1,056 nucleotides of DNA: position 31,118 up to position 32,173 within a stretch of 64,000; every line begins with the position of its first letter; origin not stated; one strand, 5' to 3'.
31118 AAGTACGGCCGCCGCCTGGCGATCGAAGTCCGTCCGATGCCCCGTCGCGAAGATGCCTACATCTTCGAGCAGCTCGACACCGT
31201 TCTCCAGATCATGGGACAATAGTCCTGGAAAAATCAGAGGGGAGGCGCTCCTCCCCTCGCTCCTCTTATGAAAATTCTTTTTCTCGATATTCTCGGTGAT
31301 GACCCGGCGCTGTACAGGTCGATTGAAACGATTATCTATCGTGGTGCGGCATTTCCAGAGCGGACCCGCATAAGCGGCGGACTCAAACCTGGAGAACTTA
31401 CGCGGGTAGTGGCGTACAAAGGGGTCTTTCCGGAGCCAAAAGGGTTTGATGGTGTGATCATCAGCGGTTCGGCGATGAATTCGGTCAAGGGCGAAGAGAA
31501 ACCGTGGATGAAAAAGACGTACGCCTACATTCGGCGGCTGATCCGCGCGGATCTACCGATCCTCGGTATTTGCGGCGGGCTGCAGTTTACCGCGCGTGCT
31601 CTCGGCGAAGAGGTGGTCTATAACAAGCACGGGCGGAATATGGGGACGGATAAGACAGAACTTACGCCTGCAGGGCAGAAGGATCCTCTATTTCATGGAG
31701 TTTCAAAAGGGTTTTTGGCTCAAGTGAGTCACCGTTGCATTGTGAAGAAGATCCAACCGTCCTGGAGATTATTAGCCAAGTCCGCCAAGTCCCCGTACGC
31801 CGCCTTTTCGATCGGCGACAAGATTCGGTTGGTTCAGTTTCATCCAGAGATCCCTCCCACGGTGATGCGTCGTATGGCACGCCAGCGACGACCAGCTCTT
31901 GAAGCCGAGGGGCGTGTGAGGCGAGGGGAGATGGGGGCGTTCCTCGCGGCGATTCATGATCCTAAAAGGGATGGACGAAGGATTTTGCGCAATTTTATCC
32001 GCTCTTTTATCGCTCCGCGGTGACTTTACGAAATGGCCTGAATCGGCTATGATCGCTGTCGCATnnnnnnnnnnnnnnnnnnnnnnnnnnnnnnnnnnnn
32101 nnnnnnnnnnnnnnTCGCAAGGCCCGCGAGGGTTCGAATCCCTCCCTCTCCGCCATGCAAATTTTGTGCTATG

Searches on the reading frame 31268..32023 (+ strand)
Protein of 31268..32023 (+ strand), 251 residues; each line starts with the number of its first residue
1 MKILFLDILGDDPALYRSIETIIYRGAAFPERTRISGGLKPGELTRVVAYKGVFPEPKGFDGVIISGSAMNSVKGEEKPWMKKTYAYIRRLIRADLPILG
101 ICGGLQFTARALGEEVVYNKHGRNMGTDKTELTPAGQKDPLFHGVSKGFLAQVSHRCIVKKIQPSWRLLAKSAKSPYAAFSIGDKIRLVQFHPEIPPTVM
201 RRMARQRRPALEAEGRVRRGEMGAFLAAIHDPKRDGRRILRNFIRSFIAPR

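Call 63: search_protein_families(library=pfam, proteins=[window:31268-32023:+], max_evalue=0.001)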
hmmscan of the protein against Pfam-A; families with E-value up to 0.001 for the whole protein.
window:31268-32023:+ (251 aa): 3 families
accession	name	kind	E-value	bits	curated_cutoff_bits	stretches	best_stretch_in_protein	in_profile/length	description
PF00117.34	GATase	-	9.6e-19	68.2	22.8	1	58-200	41-178/190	Glutamine amidotransferase class-I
PF07722.19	Peptidase_C26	-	9.2e-06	26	20.5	1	84-194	94-219/219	Peptidase C26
PF07685.20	GATase_3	-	0.00017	21.7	27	1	59-115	40-91/196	CobB/CobQ-like glutamine amidotransferase domain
